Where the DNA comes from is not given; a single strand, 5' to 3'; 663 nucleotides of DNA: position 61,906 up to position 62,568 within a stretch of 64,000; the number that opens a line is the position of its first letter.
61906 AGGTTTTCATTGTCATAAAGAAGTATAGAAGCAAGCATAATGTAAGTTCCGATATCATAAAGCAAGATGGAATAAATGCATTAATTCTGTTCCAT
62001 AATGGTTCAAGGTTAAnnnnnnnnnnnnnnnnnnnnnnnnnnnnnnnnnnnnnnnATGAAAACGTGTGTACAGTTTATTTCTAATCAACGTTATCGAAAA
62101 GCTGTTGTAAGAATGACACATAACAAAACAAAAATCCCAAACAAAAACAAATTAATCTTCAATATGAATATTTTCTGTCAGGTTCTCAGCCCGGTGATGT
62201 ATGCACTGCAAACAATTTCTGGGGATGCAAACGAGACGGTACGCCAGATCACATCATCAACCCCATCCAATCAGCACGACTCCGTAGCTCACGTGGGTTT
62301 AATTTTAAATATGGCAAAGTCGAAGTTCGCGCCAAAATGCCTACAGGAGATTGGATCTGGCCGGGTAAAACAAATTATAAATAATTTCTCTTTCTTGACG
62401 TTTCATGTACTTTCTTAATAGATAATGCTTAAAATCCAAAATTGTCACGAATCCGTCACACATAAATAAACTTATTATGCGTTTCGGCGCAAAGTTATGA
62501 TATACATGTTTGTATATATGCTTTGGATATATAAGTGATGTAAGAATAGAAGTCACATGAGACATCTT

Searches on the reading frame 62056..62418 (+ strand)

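Call 74: search_protein_families(library=pfam, proteins=[window:62056-62418:+], max_evalue=0.01)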
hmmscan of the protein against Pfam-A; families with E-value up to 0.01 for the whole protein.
window:62056-62418:+ (120 aa): 1 family
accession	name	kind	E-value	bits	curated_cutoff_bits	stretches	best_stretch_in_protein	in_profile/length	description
PF23132.1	DUF7049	-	0.0048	17.7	27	1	24-99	15-91/99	Domain of unknown function (DUF7049)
